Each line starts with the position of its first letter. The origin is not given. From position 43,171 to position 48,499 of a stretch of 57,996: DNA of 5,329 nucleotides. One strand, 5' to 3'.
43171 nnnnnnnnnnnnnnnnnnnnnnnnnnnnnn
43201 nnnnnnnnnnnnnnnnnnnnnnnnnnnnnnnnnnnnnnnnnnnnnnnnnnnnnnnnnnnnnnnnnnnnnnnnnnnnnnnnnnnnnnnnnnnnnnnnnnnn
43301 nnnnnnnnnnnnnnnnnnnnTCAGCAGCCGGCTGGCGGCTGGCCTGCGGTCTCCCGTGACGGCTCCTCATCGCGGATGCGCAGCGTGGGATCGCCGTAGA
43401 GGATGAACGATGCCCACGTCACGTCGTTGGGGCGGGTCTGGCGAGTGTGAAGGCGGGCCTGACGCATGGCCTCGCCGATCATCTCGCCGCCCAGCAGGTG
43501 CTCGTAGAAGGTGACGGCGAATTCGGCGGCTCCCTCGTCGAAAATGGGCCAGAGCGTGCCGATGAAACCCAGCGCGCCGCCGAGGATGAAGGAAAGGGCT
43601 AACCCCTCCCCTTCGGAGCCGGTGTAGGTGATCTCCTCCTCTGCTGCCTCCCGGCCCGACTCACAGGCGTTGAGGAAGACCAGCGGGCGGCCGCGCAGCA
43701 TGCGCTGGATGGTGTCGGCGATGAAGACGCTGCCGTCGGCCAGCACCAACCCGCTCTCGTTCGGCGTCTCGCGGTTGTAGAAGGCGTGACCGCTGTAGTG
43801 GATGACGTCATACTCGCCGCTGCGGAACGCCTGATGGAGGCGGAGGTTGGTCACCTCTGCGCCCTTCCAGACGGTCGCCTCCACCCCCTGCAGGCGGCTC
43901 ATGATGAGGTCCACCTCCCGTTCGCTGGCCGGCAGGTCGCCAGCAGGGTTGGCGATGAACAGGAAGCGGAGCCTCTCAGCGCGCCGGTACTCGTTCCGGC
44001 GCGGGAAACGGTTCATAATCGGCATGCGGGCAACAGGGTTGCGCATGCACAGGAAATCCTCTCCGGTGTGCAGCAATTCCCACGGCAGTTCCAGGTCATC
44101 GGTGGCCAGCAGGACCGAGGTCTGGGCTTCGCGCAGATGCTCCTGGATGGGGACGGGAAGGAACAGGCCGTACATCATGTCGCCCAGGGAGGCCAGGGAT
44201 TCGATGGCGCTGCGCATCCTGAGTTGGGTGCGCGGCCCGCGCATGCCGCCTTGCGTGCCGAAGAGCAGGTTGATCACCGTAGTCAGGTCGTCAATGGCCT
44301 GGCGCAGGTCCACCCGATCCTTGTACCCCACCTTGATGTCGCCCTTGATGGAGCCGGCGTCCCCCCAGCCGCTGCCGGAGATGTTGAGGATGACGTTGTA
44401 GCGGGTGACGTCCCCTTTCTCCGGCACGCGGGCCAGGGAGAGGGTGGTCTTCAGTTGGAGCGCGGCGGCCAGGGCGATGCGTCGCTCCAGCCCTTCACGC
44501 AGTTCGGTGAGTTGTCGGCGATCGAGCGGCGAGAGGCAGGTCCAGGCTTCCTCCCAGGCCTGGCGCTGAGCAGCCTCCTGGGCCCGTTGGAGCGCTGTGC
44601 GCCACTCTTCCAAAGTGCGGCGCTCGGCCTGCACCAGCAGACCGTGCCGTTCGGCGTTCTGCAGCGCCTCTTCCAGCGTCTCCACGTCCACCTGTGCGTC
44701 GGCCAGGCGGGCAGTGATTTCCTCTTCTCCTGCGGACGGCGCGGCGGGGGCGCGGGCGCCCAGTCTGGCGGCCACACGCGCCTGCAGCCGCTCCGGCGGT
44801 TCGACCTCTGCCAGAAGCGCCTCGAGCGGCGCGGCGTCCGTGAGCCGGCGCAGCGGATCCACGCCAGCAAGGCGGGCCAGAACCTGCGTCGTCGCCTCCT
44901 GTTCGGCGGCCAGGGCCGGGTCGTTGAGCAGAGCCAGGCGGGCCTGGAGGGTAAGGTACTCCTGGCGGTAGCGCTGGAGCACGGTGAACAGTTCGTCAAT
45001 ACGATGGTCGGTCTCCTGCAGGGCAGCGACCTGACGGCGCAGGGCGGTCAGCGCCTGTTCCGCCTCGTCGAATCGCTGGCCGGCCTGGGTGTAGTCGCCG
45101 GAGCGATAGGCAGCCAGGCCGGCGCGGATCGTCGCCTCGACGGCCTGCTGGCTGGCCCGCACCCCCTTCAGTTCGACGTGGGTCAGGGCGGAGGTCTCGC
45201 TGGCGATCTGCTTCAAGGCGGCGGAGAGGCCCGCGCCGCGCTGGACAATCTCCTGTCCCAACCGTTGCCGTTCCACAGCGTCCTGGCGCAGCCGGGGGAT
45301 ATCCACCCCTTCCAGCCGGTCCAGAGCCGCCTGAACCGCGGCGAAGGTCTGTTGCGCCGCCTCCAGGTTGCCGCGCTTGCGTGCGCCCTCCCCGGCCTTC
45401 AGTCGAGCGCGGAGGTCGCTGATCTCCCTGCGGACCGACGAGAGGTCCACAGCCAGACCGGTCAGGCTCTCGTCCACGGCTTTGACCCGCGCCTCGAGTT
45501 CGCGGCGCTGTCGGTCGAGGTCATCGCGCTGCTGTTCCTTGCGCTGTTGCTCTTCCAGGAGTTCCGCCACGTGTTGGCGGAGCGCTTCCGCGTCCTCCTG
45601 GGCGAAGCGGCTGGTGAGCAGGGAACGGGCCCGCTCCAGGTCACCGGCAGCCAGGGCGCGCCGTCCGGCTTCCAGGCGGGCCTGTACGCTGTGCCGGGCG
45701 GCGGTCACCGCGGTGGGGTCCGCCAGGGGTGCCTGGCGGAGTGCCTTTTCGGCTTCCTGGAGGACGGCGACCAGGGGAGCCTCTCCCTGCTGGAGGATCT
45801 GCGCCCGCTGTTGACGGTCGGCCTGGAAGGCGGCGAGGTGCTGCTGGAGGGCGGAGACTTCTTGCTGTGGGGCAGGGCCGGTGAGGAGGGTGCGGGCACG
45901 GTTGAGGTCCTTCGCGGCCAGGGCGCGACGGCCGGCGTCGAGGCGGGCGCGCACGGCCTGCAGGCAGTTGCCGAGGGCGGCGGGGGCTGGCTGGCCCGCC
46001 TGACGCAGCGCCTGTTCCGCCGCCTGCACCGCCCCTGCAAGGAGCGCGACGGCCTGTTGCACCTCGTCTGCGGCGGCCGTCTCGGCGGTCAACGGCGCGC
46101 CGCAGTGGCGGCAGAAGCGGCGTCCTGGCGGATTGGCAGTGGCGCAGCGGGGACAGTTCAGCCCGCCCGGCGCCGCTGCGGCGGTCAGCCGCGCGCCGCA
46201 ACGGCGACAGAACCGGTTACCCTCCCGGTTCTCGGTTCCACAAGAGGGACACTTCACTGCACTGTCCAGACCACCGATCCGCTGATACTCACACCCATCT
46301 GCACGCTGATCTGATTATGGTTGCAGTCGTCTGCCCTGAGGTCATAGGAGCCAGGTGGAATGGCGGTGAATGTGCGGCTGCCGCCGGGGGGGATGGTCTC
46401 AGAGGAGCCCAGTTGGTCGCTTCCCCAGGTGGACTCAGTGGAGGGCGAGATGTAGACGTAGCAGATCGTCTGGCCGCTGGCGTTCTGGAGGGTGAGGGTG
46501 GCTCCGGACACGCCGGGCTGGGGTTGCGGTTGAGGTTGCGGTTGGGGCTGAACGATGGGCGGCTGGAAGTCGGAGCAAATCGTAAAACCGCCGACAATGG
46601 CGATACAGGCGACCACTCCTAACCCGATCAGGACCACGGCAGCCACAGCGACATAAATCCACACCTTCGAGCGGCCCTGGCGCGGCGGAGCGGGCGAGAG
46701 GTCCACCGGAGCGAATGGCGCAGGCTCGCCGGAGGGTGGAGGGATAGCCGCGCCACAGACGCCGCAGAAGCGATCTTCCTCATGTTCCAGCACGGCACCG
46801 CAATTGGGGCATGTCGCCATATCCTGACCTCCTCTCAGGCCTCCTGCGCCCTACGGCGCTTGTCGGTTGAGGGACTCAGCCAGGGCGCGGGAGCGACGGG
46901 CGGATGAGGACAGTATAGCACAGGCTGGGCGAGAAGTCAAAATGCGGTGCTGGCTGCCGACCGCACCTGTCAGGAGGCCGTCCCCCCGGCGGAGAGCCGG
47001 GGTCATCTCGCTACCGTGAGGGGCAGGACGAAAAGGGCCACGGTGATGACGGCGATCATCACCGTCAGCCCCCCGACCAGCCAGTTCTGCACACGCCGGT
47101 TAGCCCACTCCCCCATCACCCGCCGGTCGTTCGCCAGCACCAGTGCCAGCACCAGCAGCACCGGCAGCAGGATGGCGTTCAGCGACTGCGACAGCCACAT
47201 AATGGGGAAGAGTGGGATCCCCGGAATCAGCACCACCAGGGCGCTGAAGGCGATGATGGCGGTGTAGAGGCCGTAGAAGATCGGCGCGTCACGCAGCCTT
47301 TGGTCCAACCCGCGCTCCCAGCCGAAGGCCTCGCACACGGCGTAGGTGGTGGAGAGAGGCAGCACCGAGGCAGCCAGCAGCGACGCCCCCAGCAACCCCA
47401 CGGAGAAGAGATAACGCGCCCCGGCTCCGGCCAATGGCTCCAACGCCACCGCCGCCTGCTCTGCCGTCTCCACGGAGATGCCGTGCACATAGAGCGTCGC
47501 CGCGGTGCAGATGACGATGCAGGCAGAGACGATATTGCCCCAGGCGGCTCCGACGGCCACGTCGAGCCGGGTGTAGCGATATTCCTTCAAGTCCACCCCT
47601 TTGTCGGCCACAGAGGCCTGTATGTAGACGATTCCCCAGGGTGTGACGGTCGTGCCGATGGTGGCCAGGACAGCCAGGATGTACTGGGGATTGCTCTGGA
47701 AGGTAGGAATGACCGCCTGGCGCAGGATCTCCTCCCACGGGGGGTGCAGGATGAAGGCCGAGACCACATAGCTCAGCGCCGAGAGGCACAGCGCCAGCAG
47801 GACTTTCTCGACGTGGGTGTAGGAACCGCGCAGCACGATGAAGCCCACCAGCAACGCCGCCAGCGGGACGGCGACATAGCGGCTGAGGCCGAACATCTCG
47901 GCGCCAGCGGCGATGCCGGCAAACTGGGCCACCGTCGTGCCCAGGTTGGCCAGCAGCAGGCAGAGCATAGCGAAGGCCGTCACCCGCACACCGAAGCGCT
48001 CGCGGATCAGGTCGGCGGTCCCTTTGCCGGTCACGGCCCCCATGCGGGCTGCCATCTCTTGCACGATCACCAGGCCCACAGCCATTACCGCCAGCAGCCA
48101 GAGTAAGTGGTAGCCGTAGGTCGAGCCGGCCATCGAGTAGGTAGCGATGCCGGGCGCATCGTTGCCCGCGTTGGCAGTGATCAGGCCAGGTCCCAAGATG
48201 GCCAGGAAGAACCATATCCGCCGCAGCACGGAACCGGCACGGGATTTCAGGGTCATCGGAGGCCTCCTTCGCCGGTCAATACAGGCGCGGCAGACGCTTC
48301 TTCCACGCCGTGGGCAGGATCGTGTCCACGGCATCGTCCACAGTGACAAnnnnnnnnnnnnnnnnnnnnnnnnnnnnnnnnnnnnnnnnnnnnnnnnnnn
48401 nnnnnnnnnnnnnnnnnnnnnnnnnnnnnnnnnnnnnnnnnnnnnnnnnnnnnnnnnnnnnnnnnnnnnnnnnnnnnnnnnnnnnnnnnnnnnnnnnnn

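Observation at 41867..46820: Four-gene CHAT-protease cassette resembling a variant CATRA conflict system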

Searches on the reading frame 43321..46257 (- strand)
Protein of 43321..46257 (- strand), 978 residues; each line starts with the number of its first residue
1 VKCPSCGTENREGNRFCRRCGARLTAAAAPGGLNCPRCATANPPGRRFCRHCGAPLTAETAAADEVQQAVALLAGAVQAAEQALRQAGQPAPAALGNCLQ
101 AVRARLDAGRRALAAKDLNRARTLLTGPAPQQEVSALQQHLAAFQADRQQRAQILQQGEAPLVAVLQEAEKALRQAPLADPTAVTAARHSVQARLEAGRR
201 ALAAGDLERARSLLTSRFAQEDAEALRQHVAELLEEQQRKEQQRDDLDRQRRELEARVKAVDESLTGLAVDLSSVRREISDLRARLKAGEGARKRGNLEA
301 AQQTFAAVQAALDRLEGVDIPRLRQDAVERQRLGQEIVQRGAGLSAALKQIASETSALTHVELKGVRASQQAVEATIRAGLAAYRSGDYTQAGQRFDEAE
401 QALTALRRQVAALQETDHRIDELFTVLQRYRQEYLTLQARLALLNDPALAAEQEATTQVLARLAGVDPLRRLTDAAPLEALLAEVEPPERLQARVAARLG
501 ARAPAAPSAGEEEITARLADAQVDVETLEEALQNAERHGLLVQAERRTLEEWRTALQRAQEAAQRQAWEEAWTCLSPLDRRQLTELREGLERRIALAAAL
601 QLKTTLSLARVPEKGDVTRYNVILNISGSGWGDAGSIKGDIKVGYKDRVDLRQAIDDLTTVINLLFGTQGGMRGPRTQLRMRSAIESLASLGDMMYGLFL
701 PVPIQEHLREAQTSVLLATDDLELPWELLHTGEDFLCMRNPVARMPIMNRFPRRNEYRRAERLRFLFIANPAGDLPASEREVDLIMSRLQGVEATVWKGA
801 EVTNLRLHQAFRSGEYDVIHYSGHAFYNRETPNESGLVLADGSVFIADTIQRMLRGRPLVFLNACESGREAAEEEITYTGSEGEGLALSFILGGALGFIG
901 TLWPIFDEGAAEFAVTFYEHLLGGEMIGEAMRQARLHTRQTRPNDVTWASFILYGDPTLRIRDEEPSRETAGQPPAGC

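Call 3: search_protein_families(library=pfam, proteins=[window:43321-46257:-], max_evalue=1)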
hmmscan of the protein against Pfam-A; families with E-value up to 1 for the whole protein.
window:43321-46257:- (978 aa): 19 families
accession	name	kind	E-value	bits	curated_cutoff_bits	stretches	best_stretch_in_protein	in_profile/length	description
PF12770.12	CHAT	-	4.8e-39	135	24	1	696-956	8-289/289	CHAT domain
PF13240.11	Zn_Ribbon_1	-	4.1e-14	52.3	25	2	2-24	1-23/23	zinc-ribbon domain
PF12773.13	DZR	-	8.8e-11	42.2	27.3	1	3-53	1-45/45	Double zinc ribbon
PF01364.23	Peptidase_C25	-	1.7e-10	41.1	23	1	808-960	223-373/374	Peptidase family C25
PF24463.1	DUF7577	-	6.1e-10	39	28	2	2-24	4-26/27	Domain of unknown function (DUF7577)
PF13248.11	Zn_ribbon_3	-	3.4e-09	36.3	27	2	2-24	4-26/26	zinc-ribbon domain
PF03568.22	Peptidase_C50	-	5.4e-06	26.3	27.8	1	708-907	211-392/395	Peptidase family C50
PF18912.6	DZR_2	-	0.00099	19.3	27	2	2-52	9-55/56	Double zinc ribbon domain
PF04828.22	GFA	-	0.005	17.4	24.3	1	41-81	66-103/115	Glutathione-dependent formaldehyde-activating enzyme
PF24460.1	DUF7575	-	0.0088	15.8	28.5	1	2-24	5-27/28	Domain of unknown function (DUF7575)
PF14803.11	Zn_ribbon_Nudix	-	0.018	15.4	25.6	1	47-65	1-19/34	Nudix N-terminal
PF14276.11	DUF4363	-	0.036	14.5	27.5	0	547-571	9-33/107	Domain of unknown function (DUF4363)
PF10778.14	DehI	-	0.17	12.3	28.9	1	209-279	23-93/148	Halocarboxylic acid dehydrogenase DehI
PF14272.11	Gly_rich_SFCGS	-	0.17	12.3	27.3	1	615-660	39-85/114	Glycine-rich SFCGS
PF15801.11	zf-C6H2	-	0.23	12.1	30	0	32-50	12-30/47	zf-MYND-like zinc finger, mRNA-binding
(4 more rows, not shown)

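Call 4: search_protein_families(library=padloc, proteins=[window:43321-46257:-], max_evalue=1)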
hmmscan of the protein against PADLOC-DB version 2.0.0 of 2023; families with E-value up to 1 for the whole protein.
window:43321-46257:- (978 aa): 5 families
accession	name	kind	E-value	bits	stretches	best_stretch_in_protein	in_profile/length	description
PDLC03832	BovA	-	5.5e-12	43.5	1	778-942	507-670/711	-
PDLC03859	LmuB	-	0.00021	18.6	1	210-438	344-486/611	-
PDLC01991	CARF_m8--CARF_LolE_TM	-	0.012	11.7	1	526-574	5-52/810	-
PDLC00519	JetC1|JetC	-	0.21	7.7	1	207-442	243-465/1097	DUF3584 domain; MukB-like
PDLC00582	JetC3|JetC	-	0.42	6.3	1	186-456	742-1009/1472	DUF3584 domain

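Call 5: search_protein_families(library=ncbifam, proteins=[window:43321-46257:-], max_evalue=1)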
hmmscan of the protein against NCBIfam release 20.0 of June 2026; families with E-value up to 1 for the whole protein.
window:43321-46257:- (978 aa): 14 families
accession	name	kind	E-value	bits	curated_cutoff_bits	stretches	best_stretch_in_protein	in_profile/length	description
NF045487.1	ASRP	equivalog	9.8e-05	21.1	300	2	221-358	331-465/593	archaea-specific SMC-related protein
NF011149.0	PRK14559.1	equivalog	0.00011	21.1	374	2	33-63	2-32/642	serine/threonine phosphatase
NF033707.1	T9SS_sortase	equivalog_domain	0.00011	19.9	420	1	808-964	591-735/1095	type IX secretion system sortase PorU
TIGR02168.1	SMC_prok_B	equivalog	0.00096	17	567.35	1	59-339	677-959/1181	chromosome segregation protein SMC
NF045510.1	4Cys_prefix_kin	domain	0.0018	18.5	24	2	36-56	5-26/26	4-Cys prefix domain-containing protein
NF041034.1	Rad50_Sulf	equivalog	0.0044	14.9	1000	1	206-437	312-539/872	DNA double-strand break repair ATPase Rad50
NF003034.1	PRK03918.1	equivalog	0.064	11.2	700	2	362-585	229-447/878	DNA double-strand break repair ATPase Rad50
TIGR03577.1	EF_0830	hypoth_equivalog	0.074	13.2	141.1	1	615-663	39-87/115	conserved hypothetical protein EF_0830/AHA_3911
TIGR04523.1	Mplasa_alph_rch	subfamily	0.2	9.5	270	1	220-288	418-486/745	helix-rich protein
NF053815.1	teico_TcaA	equivalog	0.21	10.3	550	0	2-26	3-27/463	membrane-associated protein TcaA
NF047408.1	SA0632_fam_LP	equivalog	0.24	11.1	70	1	221-264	22-65/68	SA0632 family lipoprotein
NF049953.1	ribbon_DG_selen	exception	0.27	11.1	130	1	3-27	8-32/172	zinc ribbon-containing (seleno)protein DG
TIGR02169.1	SMC_prok_A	equivalog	0.28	8.8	729.4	1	131-317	244-435/1165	chromosome segregation protein SMC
NF033497.1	rubre_like_arch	subfamily_domain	0.39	10.5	32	1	17-39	3-23/34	rubrerythrin-like domain-containing protein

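Call 64: find_homologous_proteins(query=window:43321-46257:-, max_evalue=1e-10)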
Query window:43321-46257:- (978 aa): 7 proteins with E <= 1e-10 among 8000 candidates.
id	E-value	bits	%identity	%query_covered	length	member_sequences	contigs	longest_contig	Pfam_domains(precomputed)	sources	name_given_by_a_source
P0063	0.0e+0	2113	100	100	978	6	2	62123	PF13240.12,PF03568.24,PF12773.14,PF24463.2,PF12770.13,PF01364.25,PF13248.12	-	-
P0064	0.0e+0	1191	70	82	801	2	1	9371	PF03568.24,PF12770.13,PF01364.25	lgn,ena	-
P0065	3.3e-28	117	36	24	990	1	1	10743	PF02450.22,PF12770.13,PF07819.20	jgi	jgi:hypothetical protein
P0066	9.1e-14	69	28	24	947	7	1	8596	PF13424.13,PF12770.13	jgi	-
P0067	3.8e-12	64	29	27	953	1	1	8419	PF25058.2,PF00515.35,PF13424.13,PF14938.13,PF12770.13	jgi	jgi:CHAT domain-containing protein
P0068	1.4e-11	62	27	26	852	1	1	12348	PF12770.13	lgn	-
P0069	3.0e-11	61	30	16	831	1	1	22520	PF12770.13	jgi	jgi:CHAT domain-containing protein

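Call 71: search_solved_structures(query=window:43321-46257:-, max_evalue=0.01)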
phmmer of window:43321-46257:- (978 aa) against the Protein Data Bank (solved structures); distinct sequences matched with E-value up to 0.01: 1.
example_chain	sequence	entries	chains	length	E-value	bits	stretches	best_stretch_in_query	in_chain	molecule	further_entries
5xei_A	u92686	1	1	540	0.0023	19.4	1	139-317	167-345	Chromosome partition protein Smc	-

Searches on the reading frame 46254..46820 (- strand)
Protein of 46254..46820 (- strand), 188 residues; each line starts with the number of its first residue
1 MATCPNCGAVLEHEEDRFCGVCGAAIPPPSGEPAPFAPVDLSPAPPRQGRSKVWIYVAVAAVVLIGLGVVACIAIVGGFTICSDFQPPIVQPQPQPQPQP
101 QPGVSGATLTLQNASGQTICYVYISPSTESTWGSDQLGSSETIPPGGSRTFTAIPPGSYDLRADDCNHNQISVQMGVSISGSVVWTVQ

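Call 3: search_protein_families(library=pfam, proteins=[window:46254-46820:-], max_evalue=1)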
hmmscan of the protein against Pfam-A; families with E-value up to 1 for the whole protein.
window:46254-46820:- (188 aa): 15 families
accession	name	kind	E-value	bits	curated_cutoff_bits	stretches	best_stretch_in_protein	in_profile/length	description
PF13248.11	Zn_ribbon_3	-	6.7e-05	22.6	27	1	1-24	2-24/26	zinc-ribbon domain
PF13240.11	Zn_Ribbon_1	-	0.00061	19.9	25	1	4-25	2-22/23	zinc-ribbon domain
PF12773.13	DZR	-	0.0015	19.1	27.3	1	2-23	25-45/45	Double zinc ribbon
PF08271.17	Zn_Ribbon_TF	-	0.012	15.6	29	1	3-27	2-30/43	TFIIB zinc-binding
PF09297.16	Zn_ribbon_NUD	-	0.021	14.9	24.8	1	17-25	4-12/32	NADH pyrophosphatase zinc ribbon domain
PF18912.6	DZR_2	-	0.025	14.9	27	1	3-28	9-33/56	Double zinc ribbon domain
PF02591.20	Zn_ribbon_9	-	0.036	14.6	29.1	0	3-11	25-33/33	C4-type zinc ribbon domain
PF17032.10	Zn_ribbon_15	-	0.1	13.8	28.9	1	3-26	39-62/73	zinc-ribbon family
PF12877.12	KIAA1549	-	0.11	11.3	24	1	38-106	247-315/676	UPF0606 protein KIAA1549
PF24463.1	DUF7577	-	0.12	12.5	28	1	3-26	4-26/27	Domain of unknown function (DUF7577)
PF24460.1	DUF7575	-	0.13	12.1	28.5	1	2-24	4-25/28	Domain of unknown function (DUF7575)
PF13473.12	Cupredoxin_1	-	0.14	12.6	27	1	127-164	54-93/104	Cupredoxin-like domain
PF17802.7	SpaA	-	0.25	11.9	23.1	1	104-162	16-57/91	Prealbumin-like fold domain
PF06677.18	Auto_anti-p27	-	0.41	11.2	24.1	1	2-23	16-40/40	Sjogren's syndrome/scleroderma autoantigen 1 (Autoantigen p27)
PF03119.21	DNA_ligase_ZBD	-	0.8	10.1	25.8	0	3-16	1-14/27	NAD-dependent DNA ligase C4 zinc finger domain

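Call 4: search_protein_families(library=padloc, proteins=[window:46254-46820:-], max_evalue=1)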
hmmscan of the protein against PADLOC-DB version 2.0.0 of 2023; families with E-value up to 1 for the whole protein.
window:46254-46820:- (188 aa): 1 family
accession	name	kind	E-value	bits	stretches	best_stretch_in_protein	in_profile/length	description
PDLC04061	PD-T4-6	-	0.024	12.2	1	46-104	351-412/510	-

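Call 5: search_protein_families(library=ncbifam, proteins=[window:46254-46820:-], max_evalue=1)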
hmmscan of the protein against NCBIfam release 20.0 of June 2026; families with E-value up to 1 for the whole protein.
window:46254-46820:- (188 aa): 4 families
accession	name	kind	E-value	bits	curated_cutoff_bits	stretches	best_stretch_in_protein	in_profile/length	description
NF038083.1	CU044_5270_fam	subfamily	0.035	13.9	100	1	44-116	18-84/284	CU044_5270 family protein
NF001669.0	PRK00432.1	equivalog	0.039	13.9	54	1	3-23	28-50/58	30S ribosomal protein S27ae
NF041910.1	HVO_0416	equivalog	0.3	11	80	1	3-23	36-55/58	HVO_0416 family zinc finger protein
NF009030.0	PRK12366.1-1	equivalog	0.3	9.4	1147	1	2-29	679-707/796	replication factor A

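Call 101: search_solved_structures(query=window:46254-46820:-, max_evalue=1)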
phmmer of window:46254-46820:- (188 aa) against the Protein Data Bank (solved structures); distinct sequences matched with E-value up to 1: 4.
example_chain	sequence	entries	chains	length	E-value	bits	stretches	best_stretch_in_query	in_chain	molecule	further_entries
24kr_D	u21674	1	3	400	0.17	14.7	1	79-102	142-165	Heavy chain antibody G2.3-Fc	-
6nu2_s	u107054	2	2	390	0.63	12.8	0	82-109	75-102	39S ribosomal protein S30, mitochondrial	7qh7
3j7y_s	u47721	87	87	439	0.72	12.6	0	82-109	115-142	mS30 | mL65 (mS30) | 39S ribosomal protein S30, mitochondrial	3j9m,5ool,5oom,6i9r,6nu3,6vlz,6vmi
7a5f_s3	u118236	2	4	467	0.79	12.5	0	82-109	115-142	39S ribosomal protein S30, mitochondrial,39S ribosomal protein S30, mitochondrial,39S ribo | 39S ribosomal protein S30, mitochondrial,39S ribosomal protein S30,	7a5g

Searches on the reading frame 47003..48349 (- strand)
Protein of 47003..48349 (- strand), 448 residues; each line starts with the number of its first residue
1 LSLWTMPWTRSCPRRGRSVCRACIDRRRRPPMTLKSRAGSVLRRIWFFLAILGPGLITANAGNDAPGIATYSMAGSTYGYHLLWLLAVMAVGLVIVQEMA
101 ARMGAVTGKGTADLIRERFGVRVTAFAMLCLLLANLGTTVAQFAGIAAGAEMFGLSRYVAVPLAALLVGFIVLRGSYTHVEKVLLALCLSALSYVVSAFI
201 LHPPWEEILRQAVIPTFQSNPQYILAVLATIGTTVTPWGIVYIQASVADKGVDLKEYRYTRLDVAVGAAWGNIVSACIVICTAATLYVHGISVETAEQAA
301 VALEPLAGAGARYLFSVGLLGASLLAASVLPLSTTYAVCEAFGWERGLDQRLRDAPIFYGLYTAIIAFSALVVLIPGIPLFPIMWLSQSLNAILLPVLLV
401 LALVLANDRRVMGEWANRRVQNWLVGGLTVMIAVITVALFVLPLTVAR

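Call 77: search_protein_families(library=pfam, proteins=[window:47003-48349:-], max_evalue=0.0001)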
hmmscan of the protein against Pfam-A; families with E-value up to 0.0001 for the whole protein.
window:47003-48349:- (448 aa): 1 family
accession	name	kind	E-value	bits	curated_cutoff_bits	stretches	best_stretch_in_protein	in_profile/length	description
PF01566.24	Nramp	-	2.9e-95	319.8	29.8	1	68-418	1-356/357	Natural resistance-associated macrophage protein-like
